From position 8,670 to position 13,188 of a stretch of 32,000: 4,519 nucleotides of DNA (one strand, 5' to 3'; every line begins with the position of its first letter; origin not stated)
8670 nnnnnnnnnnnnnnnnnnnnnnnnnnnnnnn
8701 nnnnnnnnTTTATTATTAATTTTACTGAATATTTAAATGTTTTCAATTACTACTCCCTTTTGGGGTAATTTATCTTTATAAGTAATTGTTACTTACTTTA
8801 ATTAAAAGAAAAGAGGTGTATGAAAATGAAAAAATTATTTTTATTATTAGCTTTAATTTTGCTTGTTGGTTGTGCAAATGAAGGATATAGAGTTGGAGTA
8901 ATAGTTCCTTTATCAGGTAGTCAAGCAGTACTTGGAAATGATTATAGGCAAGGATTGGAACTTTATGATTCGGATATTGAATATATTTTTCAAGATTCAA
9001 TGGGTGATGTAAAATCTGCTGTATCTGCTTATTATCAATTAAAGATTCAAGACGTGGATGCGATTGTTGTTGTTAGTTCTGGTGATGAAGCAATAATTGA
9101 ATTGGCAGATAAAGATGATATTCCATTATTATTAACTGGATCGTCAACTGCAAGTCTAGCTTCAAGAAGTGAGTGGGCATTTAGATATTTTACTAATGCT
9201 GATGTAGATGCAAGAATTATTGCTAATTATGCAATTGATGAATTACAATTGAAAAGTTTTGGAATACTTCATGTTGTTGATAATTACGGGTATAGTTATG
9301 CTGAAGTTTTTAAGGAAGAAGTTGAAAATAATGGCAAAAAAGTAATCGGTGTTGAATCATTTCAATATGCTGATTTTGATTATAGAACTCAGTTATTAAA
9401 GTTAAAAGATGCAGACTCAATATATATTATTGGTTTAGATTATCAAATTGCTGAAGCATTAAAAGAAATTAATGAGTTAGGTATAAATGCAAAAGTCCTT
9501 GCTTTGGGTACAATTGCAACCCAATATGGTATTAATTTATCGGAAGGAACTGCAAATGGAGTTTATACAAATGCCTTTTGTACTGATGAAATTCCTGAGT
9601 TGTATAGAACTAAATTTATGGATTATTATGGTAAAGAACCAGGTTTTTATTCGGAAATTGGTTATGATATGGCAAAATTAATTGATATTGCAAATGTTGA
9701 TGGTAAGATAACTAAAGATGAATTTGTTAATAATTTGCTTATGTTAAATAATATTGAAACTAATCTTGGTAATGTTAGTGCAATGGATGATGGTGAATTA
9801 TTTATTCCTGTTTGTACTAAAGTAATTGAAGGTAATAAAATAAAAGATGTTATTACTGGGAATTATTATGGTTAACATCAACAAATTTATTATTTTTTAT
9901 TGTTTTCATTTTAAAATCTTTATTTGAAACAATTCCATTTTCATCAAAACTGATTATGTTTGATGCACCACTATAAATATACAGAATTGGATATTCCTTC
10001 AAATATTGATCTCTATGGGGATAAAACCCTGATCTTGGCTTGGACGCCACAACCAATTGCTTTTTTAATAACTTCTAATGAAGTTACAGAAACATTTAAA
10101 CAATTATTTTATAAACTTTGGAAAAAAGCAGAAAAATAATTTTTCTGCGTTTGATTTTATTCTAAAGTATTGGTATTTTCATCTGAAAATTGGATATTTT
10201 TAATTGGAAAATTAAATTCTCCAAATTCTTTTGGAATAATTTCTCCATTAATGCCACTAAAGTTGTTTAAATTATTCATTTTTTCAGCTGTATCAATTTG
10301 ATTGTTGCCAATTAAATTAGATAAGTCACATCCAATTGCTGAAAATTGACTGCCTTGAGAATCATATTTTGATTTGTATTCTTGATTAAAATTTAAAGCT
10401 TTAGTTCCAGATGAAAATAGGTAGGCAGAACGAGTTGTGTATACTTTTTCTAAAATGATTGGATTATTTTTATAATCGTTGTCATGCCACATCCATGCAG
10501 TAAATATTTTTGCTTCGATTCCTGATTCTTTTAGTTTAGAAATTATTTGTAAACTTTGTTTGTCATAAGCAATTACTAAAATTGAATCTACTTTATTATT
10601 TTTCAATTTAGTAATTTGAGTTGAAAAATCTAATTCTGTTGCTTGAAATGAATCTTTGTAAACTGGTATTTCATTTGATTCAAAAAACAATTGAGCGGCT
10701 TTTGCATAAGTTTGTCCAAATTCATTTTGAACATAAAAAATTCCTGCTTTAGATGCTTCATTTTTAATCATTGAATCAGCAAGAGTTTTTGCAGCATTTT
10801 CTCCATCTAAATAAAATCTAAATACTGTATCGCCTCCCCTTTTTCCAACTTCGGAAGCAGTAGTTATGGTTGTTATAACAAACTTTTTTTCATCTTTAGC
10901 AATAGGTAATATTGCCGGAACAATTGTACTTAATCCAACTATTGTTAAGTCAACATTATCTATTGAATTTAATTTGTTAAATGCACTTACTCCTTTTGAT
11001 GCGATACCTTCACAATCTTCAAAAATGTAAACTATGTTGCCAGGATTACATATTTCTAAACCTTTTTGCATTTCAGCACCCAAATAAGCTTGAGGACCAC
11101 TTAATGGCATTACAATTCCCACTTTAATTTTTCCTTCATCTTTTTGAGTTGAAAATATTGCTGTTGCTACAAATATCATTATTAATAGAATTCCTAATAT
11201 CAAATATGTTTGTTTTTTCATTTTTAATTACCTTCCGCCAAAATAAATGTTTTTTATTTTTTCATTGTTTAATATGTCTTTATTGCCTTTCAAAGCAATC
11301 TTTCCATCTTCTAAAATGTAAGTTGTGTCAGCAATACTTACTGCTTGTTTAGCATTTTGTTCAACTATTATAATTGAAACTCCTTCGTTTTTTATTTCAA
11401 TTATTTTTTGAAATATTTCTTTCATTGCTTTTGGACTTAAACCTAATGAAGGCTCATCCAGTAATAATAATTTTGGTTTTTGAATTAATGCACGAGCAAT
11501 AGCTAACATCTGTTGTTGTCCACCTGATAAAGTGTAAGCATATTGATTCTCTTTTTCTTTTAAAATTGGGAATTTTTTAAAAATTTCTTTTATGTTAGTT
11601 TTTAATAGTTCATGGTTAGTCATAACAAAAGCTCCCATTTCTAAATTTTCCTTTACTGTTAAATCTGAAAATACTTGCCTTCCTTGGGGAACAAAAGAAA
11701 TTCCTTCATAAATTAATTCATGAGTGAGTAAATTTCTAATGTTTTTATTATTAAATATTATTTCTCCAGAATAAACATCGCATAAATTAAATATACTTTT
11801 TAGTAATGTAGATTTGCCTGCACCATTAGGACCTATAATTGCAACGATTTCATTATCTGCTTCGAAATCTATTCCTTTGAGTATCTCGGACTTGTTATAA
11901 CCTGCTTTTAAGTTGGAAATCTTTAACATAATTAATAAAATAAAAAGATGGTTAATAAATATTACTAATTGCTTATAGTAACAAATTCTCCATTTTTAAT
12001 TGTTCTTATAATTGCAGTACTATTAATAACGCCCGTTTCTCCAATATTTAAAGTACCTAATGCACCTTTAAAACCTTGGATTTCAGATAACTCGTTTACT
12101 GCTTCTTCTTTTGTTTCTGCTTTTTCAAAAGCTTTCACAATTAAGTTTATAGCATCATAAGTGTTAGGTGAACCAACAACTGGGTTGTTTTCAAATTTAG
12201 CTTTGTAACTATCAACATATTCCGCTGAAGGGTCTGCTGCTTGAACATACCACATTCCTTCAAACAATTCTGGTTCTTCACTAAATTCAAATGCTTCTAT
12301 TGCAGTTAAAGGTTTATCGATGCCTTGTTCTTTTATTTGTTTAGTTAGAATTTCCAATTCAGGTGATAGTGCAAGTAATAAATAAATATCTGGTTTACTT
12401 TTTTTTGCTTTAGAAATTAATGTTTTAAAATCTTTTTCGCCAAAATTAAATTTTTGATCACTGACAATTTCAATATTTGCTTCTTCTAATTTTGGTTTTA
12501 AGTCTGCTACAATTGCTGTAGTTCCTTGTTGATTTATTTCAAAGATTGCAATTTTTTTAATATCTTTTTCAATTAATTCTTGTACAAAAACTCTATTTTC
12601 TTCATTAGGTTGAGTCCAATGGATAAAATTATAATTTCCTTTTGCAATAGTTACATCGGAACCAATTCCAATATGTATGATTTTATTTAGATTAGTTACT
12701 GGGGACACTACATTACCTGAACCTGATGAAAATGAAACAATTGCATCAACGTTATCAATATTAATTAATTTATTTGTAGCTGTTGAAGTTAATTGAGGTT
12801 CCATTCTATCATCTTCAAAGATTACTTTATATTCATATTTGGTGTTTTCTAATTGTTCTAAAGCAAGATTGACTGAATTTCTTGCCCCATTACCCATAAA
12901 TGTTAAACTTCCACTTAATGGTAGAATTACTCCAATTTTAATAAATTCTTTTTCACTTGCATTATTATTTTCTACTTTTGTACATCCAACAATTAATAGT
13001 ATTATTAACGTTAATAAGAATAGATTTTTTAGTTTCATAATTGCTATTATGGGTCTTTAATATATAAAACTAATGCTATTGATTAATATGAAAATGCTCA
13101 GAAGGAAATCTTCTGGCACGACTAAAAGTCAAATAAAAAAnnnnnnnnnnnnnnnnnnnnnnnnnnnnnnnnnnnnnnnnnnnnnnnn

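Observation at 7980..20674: Five Liv-type binding proteins and three TrmB regulators share a single translocator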

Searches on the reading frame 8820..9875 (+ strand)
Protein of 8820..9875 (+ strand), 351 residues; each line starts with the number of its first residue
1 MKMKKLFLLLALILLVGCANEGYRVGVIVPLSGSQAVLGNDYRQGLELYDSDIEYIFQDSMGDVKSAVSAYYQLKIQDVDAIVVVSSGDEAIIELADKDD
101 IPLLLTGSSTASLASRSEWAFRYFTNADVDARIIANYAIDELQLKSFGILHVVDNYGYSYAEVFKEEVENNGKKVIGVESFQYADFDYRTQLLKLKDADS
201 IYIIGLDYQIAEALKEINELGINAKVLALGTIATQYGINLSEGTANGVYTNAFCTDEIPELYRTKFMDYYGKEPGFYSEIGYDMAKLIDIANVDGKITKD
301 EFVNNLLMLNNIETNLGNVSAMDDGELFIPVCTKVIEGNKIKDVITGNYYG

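Call 4: search_protein_families(library=pfam, proteins=[window:8820-9875:+], max_evalue=0.01)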
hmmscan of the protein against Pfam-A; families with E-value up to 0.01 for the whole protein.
window:8820-9875:+ (351 aa): 3 families
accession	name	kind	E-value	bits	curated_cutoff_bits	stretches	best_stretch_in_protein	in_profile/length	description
PF13458.12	Peripla_BP_6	-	1.8e-28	100.6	31.7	1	23-289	2-290/343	Periplasmic binding protein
PF01094.35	ANF_receptor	-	3.5e-09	36.6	25.4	1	50-225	22-205/353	Receptor family ligand binding region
PF00582.32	Usp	-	0.0084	17.1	24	0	69-114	72-117/141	Universal stress protein family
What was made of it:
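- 8820..9875 (+): SBP1: Peripla_BP_6 lipoprotein, 351 aa (lipobox LVGC). PF13458 E 1.8e-28 (call 4).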

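Call 21: search_protein_families(library=ncbifam, proteins=[window:8820-9875:+], max_evalue=0.001)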
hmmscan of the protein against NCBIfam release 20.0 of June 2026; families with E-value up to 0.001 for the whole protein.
window:8820-9875:+ (351 aa): 1 family
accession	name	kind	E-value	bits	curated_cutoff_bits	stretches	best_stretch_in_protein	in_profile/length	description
NF011933.0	PRK15404.1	subfamily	5.7e-10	38.8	477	1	52-327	67-350/370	high-affinity branched-chain amino acid ABC transporter substrate-binding protein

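Call 48: search_solved_structures(query=window:8820-9875:+, max_evalue=0.001)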
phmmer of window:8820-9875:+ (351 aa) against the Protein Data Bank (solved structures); distinct sequences matched with E-value up to 0.001: 16.
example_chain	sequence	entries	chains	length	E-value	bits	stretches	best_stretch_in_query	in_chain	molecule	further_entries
5ere_A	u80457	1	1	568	1.7e-14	57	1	25-336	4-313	Extracellular ligand-binding receptor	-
4obb_A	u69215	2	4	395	1.1e-11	47.8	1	51-326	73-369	Amino acid/amide ABC transporter substrate-binding protein, HAAT family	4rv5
4nqr_A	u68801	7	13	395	1.5e-11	47.4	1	51-326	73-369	Amino acid/amide ABC transporter substrate-binding protein, HAAT family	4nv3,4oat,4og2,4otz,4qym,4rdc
4n0q_A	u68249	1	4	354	6.7e-10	41.9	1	24-252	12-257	Leu/Ile/Val-binding protein homolog 3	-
4gnr_A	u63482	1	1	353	2.6e-09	40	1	51-320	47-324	ABC transporter substrate-binding protein-branched chain amino acid transport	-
3td9_A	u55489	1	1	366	1e-08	38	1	24-340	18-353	Branched chain amino acid ABC transporter, periplasmic amino acid-binding protein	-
3sg0_A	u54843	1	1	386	1.4e-07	34.3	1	4-247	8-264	Extracellular ligand-binding receptor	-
4zpj_A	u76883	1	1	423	5.4e-07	32.3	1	19-302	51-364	Extracellular ligand-binding receptor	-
4ey3_A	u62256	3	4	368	7.1e-07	32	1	19-290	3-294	Twin-arginine translocation pathway signal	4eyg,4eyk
4dqd_A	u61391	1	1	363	2.9e-06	29.9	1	21-247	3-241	Extracellular ligand-binding receptor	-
3ipc_A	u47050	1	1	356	1.1e-05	28.1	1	49-330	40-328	ABC transporter, substrate binding protein (Amino acid)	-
3ip5_A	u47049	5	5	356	1.8e-05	27.3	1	50-330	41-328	ABC transporter, substrate binding protein (Amino acid)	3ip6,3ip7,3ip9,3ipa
3uk0_A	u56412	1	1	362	9.9e-05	24.9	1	23-248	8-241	Extracellular ligand-binding receptor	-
1z15_A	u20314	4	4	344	0.00026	23.5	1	51-249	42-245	Leu/Ile/Val-binding protein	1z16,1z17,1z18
3ukj_A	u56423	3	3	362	0.00041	22.9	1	23-248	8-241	Extracellular ligand-binding receptor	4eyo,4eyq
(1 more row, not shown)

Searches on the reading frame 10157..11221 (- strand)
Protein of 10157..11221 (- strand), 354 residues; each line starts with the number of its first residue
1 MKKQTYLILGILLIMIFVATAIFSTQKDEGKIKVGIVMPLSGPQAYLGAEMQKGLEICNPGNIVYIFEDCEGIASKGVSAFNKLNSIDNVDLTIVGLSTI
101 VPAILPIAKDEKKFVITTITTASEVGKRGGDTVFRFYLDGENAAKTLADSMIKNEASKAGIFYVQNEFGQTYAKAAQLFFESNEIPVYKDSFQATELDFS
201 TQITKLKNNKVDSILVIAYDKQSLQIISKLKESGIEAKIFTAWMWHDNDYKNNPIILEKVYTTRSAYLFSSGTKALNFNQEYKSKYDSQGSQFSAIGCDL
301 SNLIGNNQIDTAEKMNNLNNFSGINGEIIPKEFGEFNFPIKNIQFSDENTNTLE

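Call 4: search_protein_families(library=pfam, proteins=[window:10157-11221:-], max_evalue=0.01)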
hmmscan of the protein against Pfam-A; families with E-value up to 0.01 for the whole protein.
window:10157-11221:- (354 aa): 1 family
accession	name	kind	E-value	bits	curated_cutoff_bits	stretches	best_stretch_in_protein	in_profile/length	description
PF13458.12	Peripla_BP_6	-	2.6e-29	103.4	31.7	1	31-297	1-282/343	Periplasmic binding protein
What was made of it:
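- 10157..11221 (-): SBP2: Peripla_BP_6, 354 aa, hydrophobic N-terminus without Cys. PF13458 E 2.6e-29 (call 4).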

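Call 21: search_protein_families(library=ncbifam, proteins=[window:10157-11221:-], max_evalue=0.001)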
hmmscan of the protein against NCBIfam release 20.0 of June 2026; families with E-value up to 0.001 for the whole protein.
window:10157-11221:- (354 aa): 1 family
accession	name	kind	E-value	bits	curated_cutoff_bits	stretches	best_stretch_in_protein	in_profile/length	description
NF011933.0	PRK15404.1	subfamily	2.4e-11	43.3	477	1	15-239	11-246/370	high-affinity branched-chain amino acid ABC transporter substrate-binding protein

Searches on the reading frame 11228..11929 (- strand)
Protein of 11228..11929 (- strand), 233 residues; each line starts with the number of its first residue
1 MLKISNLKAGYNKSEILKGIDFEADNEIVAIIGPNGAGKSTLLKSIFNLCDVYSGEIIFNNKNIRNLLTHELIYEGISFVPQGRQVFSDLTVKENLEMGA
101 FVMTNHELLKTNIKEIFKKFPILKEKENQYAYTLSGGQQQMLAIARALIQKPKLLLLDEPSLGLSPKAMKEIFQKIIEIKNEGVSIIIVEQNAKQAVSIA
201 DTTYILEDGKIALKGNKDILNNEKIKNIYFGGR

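Call 4: search_protein_families(library=pfam, proteins=[window:11228-11929:-], max_evalue=0.01)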
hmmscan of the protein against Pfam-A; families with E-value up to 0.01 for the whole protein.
window:11228-11929:- (233 aa): 15 families
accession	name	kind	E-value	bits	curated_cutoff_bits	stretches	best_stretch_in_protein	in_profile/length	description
PF00005.33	ABC_tran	-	2.7e-32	112.7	25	1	25-161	10-136/137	ABC transporter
PF13304.12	AAA_21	-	3.7e-17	63.8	27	2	127-188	231-295/304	AAA domain, putative AbiEii toxin, Type IV TA system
PF02463.25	SMC_N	-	8.3e-09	35.6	40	1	18-192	16-198/220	RecF/RecN/SMC N terminal domain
PF09818.15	ABC_ATPase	-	5.4e-07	29.3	23.2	0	107-207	131-247/283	P-loop domain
PF13476.12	AAA_23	-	1.3e-05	26.4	27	1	20-181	15-161/201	AAA domain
PF00931.28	NB-ARC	-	4.5e-05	23.3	23.5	1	16-49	8-41/248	NB-ARC domain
PF13401.12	AAA_22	-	5.3e-05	24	27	1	27-189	6-121/130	AAA domain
PF13555.12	AAA_29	-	0.00011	22.4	27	1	21-49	18-45/61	P-loop containing region of AAA domain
PF01637.24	ATPase_2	-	0.00037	20.8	33.2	1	24-132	18-123/225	ATPase domain predominantly from Archaea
PF13173.12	AAA_14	-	0.0011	19.4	27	0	26-60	2-38/129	AAA domain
PF13175.12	AAA_15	-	0.0013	18.8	32.1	0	25-76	22-83/374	AAA ATPase domain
PF03193.22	RsgA_GTPase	-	0.0024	18.2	30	1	13-56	93-136/174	RsgA GTPase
PF13514.12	AAA_27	-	0.0025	17.9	22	1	20-49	19-49/206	AAA domain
PF01695.23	IstB_IS21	-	0.0029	17.6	24.1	0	16-43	82-109/238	IstB-like ATP binding protein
PF19993.5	DO-GTPase2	-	0.0087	16.2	27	0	28-50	2-24/226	Double-GTPase 2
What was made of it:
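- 11228..11929 (-): LivF-type ATPase, 233 aa. ABC_tran E 2.7e-32 (call 4).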

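Call 21: search_protein_families(library=ncbifam, proteins=[window:11228-11929:-], max_evalue=0.001)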
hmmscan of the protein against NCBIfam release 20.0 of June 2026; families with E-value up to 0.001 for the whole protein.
window:11228-11929:- (233 aa): 192 families (the best 25 are shown)
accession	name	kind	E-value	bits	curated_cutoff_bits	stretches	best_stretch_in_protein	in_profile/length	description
TIGR03410.1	urea_trans_UrtE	equivalog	8.7e-69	231.5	285.8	1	2-227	1-226/230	urea ABC transporter ATP-binding subunit UrtE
NF008626.0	PRK11614.1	equivalog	2.6e-65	220.2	441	1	1-232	5-237/237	high-affinity branched-chain amino acid ABC transporter ATP-binding protein LivF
TIGR04406.1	LPS_export_lptB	equivalog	5.2e-50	170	240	1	2-231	2-234/239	LPS export ABC transporter ATP-binding protein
TIGR00972.1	3a0107s01c2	equivalog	1.2e-40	139.4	343.2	1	2-222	2-233/248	phosphate ABC transporter ATP-binding protein PstB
TIGR01188.1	drrA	subfamily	8.9e-38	130.3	312.45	1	11-221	3-212/302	daunorubicin resistance ABC transporter, ATP-binding protein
NF007027.0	PRK09493.1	equivalog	1.3e-37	129.4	379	1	1-221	1-224/240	glutamine ABC transporter ATP-binding protein GlnQ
TIGR02315.1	ABC_phnC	equivalog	7e-37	127.2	266.1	1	1-229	1-242/243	phosphonate ABC transporter ATP-binding protein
TIGR03411.1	urea_trans_UrtD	equivalog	1.8e-36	126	304.1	1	1-231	2-241/242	urea ABC transporter ATP-binding protein UrtD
TIGR03265.1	PhnT2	equivalog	8.1e-36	124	457.7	1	2-215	5-217/353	putative 2-aminoethylphosphonate ABC transporter ATP-binding protein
NF011967.0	PRK15439.1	equivalog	9.7e-36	123.2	586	1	2-225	12-232/510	autoinducer 2 ABC transporter ATP-binding protein LsrA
NF043075.1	MMSYN1_0197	equivalog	1.5e-35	122.7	550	1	1-223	2-224/341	spermidine/putrescine ABC transporter ATP-binding protein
NF010068.0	PRK13548.1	equivalog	4.1e-35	121.1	261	1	1-229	5-240/261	heme ABC transporter ATP-binding protein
TIGR03608.1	L_ocin_972_ABC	subfamily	8.9e-35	120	254.85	1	4-194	1-195/206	putative bacteriocin export ABC transporter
NF040840.2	tungstate_WtpC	equivalog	1.5e-34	119.8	440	1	1-219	1-218/347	tungstate ABC transporter ATP-binding protein WtpC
NF008144.0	PRK10895.1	equivalog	2e-34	119.1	381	1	3-231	5-236/241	LPS export ABC transporter ATP-binding protein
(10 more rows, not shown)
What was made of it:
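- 11228..11929 (-): Best NCBIfam hits are UrtE and LivF, both below cutoff (call 21).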

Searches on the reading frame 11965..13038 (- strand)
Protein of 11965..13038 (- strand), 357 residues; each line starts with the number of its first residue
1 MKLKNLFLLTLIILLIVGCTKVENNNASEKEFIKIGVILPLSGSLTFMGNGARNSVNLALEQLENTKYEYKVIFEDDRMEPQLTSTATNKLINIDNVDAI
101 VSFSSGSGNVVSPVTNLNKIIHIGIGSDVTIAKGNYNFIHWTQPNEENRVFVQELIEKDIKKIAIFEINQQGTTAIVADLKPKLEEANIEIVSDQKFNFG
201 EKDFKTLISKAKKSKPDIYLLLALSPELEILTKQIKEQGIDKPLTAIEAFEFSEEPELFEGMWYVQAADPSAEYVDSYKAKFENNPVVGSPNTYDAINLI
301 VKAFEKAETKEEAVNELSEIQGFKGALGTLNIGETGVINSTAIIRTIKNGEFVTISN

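Call 4: search_protein_families(library=pfam, proteins=[window:11965-13038:-], max_evalue=0.01)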
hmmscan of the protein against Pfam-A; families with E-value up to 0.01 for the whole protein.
window:11965-13038:- (357 aa): 3 families
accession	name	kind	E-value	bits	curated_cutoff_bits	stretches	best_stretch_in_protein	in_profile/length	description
PF13458.12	Peripla_BP_6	-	7.3e-39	134.8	31.7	1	33-349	2-341/343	Periplasmic binding protein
PF01094.35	ANF_receptor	-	1.1e-15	58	25.4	1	52-352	9-325/353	Receptor family ligand binding region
PF13433.12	Peripla_BP_5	-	4.3e-11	43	27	1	33-355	1-345/363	Periplasmic binding protein domain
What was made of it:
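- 11965..13038 (-): SBP3: Peripla_BP_6 lipoprotein, 357 aa. The only SBP here that keeps an acidic residue at the LivK Glu226 position. PF13458 E 7.3e-39 (call 4).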

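Call 21: search_protein_families(library=ncbifam, proteins=[window:11965-13038:-], max_evalue=0.001)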
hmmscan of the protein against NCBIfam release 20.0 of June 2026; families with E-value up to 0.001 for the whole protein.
window:11965-13038:- (357 aa): 3 families
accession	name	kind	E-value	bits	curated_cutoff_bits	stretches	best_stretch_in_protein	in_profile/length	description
NF011933.0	PRK15404.1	subfamily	2.7e-20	72.8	477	1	15-339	9-351/370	high-affinity branched-chain amino acid ABC transporter substrate-binding protein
TIGR03407.1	urea_ABC_UrtA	exception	4.3e-13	48.9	492.75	1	33-355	1-348/361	urea ABC transporter substrate-binding protein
TIGR03669.1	urea_ABC_arch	equivalog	2.6e-08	33.3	494.8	1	33-315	1-302/375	urea ABC transporter substrate-binding protein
